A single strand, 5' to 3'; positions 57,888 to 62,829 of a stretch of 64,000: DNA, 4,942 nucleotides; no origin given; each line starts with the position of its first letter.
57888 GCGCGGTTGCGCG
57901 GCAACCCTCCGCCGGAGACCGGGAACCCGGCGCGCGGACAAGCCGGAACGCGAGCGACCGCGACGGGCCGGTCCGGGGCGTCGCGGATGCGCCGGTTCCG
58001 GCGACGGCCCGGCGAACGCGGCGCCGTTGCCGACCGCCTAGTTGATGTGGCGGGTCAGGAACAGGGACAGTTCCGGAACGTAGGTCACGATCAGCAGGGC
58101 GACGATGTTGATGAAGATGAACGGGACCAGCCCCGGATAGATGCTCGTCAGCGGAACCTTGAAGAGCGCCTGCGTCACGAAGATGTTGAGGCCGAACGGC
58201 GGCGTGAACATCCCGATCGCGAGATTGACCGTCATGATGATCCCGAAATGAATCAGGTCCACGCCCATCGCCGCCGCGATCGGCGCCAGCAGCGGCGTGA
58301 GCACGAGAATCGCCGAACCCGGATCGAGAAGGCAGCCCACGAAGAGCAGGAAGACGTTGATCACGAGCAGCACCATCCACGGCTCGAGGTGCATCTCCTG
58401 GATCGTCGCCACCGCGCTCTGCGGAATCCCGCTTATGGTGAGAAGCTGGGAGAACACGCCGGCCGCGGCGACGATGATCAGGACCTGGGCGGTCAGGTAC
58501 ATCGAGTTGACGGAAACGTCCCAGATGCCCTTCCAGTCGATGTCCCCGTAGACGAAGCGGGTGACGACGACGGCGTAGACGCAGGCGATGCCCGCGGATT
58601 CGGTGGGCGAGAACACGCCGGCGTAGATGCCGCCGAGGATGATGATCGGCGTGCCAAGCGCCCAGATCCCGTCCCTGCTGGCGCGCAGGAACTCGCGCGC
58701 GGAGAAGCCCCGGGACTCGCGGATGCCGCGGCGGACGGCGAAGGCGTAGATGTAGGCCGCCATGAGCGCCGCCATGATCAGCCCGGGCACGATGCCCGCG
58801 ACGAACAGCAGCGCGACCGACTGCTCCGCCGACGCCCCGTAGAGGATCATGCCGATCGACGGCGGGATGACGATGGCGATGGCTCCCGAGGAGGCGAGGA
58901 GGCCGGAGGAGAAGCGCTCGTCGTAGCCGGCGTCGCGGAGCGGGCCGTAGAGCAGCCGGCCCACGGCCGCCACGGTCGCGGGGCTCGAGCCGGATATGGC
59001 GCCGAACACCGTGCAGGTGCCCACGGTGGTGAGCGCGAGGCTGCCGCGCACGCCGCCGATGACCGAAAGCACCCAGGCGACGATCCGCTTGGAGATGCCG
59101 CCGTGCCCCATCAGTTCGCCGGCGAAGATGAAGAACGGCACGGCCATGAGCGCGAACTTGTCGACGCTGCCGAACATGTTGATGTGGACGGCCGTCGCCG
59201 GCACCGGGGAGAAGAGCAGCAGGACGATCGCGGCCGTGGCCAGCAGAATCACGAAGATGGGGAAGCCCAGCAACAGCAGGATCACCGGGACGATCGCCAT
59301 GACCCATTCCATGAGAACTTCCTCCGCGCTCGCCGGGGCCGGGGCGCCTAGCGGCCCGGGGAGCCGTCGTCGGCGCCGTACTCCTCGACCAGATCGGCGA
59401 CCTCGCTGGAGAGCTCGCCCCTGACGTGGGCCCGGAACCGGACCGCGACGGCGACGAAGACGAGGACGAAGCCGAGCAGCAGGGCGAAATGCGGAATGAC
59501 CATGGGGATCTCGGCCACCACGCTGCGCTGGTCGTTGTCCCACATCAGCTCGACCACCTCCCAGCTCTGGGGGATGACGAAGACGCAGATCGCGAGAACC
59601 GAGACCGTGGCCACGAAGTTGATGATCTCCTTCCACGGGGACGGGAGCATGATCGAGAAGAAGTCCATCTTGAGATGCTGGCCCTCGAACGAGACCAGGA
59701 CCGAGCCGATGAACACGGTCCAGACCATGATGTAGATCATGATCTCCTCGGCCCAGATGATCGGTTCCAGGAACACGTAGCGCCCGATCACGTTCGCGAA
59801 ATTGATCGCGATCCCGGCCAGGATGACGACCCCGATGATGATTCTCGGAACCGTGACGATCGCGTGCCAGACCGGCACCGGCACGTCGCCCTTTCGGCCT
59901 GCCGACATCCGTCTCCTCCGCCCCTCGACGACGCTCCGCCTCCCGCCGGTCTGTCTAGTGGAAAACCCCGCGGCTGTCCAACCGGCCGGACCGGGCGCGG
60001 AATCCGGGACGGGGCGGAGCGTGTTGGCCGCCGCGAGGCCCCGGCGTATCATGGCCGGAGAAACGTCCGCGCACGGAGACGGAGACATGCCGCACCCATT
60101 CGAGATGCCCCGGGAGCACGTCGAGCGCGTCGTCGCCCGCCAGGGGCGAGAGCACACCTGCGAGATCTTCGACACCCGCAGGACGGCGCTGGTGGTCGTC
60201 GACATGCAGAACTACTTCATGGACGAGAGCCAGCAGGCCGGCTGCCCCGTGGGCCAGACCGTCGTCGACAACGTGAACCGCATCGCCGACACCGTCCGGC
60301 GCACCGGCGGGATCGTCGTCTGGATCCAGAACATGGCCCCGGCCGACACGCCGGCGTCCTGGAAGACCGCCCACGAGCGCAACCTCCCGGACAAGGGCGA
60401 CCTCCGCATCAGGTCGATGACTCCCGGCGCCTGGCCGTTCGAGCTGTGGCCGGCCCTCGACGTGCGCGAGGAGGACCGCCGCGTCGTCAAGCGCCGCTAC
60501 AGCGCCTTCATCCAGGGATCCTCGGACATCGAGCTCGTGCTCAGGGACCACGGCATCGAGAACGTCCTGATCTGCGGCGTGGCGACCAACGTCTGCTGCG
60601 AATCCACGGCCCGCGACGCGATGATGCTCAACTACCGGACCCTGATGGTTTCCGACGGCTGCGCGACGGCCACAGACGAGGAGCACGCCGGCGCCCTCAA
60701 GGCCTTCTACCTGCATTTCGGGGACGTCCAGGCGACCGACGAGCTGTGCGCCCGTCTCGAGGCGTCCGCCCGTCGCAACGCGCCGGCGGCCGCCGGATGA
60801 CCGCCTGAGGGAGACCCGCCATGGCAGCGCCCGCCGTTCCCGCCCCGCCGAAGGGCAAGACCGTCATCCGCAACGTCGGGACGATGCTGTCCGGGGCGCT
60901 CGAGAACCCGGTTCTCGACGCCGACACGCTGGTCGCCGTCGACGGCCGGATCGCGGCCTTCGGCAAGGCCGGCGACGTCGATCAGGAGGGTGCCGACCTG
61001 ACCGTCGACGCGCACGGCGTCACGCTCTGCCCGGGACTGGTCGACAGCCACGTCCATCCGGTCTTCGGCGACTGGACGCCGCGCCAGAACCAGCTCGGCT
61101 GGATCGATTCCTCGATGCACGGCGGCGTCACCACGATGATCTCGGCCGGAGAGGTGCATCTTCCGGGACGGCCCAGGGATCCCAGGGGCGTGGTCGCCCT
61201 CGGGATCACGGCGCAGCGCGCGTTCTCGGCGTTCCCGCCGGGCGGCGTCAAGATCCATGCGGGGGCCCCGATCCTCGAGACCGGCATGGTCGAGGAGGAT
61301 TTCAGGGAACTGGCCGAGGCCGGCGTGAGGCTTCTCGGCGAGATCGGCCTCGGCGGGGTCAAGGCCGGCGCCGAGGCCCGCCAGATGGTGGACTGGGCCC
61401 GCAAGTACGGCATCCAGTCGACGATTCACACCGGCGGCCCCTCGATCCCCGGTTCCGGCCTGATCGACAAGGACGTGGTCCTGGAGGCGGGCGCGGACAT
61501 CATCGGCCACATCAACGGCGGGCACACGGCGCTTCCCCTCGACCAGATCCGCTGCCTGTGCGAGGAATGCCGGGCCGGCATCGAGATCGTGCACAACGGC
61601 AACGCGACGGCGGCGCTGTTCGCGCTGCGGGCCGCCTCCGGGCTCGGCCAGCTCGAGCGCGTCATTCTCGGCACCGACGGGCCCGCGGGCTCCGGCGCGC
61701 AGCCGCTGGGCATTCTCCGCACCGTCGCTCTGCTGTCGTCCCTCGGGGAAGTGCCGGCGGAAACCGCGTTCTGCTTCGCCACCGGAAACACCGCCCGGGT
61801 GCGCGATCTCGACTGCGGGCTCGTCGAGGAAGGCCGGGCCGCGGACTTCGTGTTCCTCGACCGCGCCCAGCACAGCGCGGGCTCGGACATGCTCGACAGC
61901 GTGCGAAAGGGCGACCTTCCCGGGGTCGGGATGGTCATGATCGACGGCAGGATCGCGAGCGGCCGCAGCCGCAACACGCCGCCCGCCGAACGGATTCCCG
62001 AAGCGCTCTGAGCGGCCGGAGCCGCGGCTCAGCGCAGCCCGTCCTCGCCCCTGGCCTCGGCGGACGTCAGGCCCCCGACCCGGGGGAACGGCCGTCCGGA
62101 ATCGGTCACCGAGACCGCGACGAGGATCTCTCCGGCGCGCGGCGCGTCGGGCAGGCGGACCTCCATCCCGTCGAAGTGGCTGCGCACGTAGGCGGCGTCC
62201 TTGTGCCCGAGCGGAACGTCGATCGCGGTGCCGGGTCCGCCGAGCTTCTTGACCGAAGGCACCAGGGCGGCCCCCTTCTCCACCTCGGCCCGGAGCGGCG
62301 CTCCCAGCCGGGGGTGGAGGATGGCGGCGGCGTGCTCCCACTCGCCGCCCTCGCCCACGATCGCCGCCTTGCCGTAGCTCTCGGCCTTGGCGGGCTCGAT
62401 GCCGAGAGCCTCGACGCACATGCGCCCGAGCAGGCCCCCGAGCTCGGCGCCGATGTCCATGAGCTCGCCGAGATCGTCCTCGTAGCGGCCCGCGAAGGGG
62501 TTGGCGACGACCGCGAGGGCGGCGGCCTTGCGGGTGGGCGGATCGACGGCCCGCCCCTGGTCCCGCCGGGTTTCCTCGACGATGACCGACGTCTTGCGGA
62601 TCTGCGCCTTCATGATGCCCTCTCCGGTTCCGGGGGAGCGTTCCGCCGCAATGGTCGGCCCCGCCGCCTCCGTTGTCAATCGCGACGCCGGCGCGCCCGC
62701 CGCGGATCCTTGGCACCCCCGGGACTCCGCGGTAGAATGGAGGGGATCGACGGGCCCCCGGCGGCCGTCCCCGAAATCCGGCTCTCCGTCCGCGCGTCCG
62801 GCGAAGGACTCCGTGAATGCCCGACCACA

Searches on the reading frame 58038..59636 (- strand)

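Call 49: search_protein_families(library=pfam, proteins=[window:58038-59636:-], max_evalue=0.00001)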
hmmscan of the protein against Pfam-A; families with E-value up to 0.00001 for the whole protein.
window:58038-59636:- (532 aa): 2 families
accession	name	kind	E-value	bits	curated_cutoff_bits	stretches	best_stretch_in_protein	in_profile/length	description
PF06808.19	DctM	-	4.1e-111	372.2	23.8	1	118-523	5-413/413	Tripartite ATP-independent periplasmic transporter, DctM component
PF02447.22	GntP_permease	-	5.8e-06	25.7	22.5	1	346-430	266-349/440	GntP family permease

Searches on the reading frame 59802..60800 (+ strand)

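Call 49: search_protein_families(library=pfam, proteins=[window:59802-60800:+], max_evalue=0.00001)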
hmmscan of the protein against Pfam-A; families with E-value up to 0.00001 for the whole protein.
window:59802-60800:+ (332 aa): 1 family
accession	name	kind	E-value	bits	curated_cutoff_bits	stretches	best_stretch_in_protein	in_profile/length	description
PF00857.26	Isochorismatase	-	2.2e-40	139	27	1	128-313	1-174/175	Isochorismatase domain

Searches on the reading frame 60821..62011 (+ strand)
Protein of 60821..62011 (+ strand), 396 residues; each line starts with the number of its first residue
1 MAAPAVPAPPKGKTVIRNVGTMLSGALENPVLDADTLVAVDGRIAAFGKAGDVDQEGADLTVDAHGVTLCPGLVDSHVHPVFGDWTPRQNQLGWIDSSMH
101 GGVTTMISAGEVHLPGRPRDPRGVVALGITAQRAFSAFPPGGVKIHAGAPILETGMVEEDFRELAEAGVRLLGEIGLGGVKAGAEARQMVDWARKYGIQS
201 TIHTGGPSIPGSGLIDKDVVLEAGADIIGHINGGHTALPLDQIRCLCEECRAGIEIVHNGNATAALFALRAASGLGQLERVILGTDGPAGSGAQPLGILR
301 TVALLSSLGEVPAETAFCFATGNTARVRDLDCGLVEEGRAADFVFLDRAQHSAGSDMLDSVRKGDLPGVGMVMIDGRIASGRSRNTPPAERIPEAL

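Call 49: search_protein_families(library=pfam, proteins=[window:60821-62011:+], max_evalue=0.00001)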
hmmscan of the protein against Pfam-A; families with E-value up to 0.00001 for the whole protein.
window:60821-62011:+ (396 aa): 2 families
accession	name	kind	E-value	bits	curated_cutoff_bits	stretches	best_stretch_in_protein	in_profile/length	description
PF01979.26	Amidohydro_1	-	4.4e-11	43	25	1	69-378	2-344/345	Amidohydrolase family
PF07969.17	Amidohydro_3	-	8.6e-10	39.1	29.7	0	280-378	368-470/472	Amidohydrolase family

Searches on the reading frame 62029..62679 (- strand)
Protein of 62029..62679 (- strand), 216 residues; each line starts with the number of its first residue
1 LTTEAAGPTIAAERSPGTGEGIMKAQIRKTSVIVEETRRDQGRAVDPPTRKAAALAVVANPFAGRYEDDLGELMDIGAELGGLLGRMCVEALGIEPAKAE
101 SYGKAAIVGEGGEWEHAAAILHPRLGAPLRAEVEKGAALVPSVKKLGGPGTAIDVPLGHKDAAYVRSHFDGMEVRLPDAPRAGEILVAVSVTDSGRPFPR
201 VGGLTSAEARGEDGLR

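Call 49: search_protein_families(library=pfam, proteins=[window:62029-62679:-], max_evalue=0.00001)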
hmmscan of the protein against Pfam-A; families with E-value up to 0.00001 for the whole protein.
window:62029-62679:- (216 aa): 1 family
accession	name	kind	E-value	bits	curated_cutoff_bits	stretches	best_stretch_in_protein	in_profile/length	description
PF06684.16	AA_synth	-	1.3e-70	236.8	27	1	27-202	1-175/175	Amino acid synthesis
